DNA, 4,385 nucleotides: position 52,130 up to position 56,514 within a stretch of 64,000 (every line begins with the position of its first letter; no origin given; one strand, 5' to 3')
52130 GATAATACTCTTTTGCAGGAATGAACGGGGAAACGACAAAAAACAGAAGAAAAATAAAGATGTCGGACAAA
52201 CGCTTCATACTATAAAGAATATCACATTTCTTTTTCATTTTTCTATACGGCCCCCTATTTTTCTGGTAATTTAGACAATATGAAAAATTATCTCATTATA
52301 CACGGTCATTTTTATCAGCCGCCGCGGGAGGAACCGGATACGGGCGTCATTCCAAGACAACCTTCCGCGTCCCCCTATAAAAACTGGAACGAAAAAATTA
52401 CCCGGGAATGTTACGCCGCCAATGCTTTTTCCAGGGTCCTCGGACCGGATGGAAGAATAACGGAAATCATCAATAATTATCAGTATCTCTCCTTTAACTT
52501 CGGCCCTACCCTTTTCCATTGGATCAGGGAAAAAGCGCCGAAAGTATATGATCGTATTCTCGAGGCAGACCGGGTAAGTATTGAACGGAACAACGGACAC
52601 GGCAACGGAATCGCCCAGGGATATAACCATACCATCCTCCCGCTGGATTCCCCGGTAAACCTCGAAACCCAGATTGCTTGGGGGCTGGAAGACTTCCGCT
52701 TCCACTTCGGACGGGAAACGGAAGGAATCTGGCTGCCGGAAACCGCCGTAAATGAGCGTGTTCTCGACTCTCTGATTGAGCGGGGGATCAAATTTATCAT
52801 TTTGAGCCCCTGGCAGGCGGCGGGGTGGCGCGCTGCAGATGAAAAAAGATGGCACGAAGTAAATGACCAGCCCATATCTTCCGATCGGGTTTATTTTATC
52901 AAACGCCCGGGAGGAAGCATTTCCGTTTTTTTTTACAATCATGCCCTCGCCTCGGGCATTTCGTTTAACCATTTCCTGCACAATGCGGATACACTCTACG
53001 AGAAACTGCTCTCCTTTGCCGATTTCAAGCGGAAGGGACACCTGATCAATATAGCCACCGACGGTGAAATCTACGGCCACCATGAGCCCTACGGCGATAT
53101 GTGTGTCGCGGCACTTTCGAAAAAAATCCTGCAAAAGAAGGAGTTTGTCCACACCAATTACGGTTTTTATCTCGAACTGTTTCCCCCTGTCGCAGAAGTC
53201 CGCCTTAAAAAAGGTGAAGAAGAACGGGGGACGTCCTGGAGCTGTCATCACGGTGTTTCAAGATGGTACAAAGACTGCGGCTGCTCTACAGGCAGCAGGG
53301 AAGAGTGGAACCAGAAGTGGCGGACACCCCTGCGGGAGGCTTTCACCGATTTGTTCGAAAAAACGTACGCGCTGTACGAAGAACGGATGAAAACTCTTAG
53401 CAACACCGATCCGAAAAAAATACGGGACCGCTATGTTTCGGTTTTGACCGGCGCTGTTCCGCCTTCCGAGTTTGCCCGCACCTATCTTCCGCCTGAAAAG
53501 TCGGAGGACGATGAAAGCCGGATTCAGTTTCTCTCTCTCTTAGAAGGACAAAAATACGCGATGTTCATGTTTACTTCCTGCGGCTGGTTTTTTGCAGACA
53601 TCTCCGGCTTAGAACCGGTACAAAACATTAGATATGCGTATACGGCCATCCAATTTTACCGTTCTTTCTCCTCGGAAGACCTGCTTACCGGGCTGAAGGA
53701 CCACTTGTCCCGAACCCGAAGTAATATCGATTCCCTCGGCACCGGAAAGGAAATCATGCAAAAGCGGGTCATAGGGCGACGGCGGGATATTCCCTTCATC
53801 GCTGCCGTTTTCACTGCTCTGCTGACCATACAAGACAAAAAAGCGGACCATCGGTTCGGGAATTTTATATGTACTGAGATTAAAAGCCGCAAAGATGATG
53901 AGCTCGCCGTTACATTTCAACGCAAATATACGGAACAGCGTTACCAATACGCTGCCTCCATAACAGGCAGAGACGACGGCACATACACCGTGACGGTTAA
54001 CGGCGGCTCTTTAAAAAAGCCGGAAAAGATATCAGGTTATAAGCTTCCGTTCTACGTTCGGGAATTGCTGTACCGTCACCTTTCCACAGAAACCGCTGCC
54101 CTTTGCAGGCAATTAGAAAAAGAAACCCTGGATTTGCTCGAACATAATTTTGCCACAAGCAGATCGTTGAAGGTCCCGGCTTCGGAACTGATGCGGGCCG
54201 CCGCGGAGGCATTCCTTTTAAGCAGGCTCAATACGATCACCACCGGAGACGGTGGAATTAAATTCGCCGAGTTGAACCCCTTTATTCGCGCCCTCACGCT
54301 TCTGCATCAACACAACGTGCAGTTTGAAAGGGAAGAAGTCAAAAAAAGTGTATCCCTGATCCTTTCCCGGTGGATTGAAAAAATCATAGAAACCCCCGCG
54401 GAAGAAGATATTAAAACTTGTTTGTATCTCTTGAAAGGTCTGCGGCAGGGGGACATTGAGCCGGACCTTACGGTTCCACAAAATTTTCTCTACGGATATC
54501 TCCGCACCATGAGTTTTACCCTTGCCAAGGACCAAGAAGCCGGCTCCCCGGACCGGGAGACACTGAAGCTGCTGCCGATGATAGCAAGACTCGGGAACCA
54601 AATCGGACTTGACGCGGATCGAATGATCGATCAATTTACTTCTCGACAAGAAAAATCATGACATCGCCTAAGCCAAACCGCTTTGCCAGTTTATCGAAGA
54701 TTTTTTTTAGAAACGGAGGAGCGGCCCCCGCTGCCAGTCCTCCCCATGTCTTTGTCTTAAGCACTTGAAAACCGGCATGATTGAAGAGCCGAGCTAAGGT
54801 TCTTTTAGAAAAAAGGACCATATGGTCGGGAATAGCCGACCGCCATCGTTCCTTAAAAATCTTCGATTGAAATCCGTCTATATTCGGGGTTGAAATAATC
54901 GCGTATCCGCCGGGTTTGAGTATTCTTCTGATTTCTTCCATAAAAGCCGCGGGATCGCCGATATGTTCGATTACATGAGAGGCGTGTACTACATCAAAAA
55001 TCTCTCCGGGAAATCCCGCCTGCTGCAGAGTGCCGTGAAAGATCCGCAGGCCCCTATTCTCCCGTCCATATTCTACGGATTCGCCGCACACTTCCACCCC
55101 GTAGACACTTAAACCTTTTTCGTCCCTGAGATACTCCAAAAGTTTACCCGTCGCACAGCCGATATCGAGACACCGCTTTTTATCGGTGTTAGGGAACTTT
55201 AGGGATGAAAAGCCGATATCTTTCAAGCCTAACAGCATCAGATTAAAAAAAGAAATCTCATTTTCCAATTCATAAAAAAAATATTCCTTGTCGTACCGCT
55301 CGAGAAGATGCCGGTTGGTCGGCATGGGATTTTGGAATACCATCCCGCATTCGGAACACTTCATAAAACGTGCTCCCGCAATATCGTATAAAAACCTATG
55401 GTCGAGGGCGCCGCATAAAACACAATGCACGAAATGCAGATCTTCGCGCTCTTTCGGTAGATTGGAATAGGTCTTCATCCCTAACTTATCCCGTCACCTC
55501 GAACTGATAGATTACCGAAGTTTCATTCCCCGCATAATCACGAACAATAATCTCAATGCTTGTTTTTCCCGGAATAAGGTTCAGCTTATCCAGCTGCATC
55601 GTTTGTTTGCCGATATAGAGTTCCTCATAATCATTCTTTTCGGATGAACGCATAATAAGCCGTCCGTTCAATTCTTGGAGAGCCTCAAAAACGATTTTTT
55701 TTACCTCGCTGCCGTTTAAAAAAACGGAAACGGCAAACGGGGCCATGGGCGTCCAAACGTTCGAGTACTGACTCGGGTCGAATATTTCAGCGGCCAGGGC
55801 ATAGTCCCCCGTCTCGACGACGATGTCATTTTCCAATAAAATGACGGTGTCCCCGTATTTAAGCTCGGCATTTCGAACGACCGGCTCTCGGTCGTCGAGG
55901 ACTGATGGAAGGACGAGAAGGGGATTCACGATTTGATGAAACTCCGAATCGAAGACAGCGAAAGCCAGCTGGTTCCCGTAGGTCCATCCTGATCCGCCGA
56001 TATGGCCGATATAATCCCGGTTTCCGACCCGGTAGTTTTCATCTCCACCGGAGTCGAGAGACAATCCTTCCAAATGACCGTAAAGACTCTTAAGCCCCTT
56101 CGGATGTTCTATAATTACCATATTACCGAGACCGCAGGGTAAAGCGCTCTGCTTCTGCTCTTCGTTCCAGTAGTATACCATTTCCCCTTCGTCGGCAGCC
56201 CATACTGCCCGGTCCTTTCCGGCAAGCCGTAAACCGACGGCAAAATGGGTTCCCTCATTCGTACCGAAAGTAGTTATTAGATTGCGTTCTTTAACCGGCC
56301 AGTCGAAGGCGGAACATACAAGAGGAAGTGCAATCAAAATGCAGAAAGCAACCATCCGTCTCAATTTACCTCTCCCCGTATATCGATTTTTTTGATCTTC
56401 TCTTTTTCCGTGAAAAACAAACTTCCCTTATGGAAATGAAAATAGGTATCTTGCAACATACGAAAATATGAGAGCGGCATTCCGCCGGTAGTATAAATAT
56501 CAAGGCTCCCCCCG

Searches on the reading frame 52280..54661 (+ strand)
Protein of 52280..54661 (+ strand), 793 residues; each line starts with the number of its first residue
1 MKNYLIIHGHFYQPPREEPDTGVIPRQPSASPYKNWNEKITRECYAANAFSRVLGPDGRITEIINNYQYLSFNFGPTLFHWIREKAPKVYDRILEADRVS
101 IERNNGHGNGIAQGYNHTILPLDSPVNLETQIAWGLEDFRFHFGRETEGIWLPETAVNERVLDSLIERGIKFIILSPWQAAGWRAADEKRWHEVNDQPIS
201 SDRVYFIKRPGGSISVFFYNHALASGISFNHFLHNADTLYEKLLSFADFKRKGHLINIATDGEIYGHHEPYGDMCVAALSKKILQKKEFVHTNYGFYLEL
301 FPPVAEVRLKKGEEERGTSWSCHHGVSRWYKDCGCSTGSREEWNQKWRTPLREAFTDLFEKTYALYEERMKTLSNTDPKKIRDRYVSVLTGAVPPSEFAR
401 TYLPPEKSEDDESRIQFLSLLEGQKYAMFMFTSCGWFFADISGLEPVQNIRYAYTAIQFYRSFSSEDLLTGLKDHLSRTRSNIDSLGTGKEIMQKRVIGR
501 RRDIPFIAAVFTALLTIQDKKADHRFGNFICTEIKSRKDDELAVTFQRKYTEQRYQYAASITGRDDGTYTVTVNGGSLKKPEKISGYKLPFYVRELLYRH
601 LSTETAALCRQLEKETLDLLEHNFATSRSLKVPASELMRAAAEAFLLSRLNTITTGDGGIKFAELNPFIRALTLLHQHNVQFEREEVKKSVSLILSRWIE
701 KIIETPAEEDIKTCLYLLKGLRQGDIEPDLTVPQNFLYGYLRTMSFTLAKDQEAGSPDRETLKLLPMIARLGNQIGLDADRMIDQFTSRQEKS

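Call 84: search_protein_families(library=pfam, proteins=[window:52280-54661:+], max_evalue=0.00001)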
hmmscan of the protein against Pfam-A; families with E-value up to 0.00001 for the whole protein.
window:52280-54661:+ (793 aa): 2 families
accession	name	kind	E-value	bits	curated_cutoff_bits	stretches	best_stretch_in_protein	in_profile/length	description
PF12055.13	DUF3536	-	1.8e-46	159.2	25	1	343-536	1-193/284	Domain of unknown function (DUF3536)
PF03065.20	Glyco_hydro_57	-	2e-18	67.2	21.2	1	76-281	77-262/291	Glycosyl hydrolase family 57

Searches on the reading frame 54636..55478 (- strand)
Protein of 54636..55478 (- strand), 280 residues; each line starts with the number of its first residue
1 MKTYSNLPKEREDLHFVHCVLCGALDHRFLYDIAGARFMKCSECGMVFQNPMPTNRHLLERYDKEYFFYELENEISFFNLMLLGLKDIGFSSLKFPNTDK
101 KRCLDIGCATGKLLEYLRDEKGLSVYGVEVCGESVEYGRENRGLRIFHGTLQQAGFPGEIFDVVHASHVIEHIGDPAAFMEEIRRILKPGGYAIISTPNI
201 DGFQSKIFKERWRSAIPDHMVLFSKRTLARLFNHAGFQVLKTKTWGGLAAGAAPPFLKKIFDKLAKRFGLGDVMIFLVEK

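Call 84: search_protein_families(library=pfam, proteins=[window:54636-55478:-], max_evalue=0.00001)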
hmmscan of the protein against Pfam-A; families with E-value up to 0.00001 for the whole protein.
window:54636-55478:- (280 aa): 7 families
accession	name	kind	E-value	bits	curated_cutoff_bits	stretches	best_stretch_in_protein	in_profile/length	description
PF13489.12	Methyltransf_23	-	1.4e-31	109.9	27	1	97-241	20-163/164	Methyltransferase domain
PF08241.18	Methyltransf_11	-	2.1e-20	73.6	21.2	1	104-195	1-95/95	Methyltransferase domain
PF13649.12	Methyltransf_25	-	4.1e-15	56.7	27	1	104-191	2-97/97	Methyltransferase domain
PF13847.12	Methyltransf_31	-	9.2e-15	55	27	1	98-209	2-123/145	Methyltransferase domain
PF08242.18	Methyltransf_12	-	3.8e-14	53.6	30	1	104-192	1-97/98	Methyltransferase domain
PF07021.18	MetW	-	7.3e-12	45.8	21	1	101-203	15-115/193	Methionine biosynthesis protein MetW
PF03141.22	Methyltransf_29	-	1.4e-08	34.2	23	1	100-212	118-234/506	Putative S-adenosyl-L-methionine-dependent methyltransferase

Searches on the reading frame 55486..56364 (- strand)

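Call 84: search_protein_families(library=pfam, proteins=[window:55486-56364:-], max_evalue=0.00001)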
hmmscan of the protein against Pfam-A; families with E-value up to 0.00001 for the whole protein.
window:55486-56364:- (292 aa): 1 family
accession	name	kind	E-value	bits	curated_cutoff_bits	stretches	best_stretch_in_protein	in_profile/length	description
PF01551.29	Peptidase_M23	-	3.2e-10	40.5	28.7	1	44-139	5-89/96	Peptidase family M23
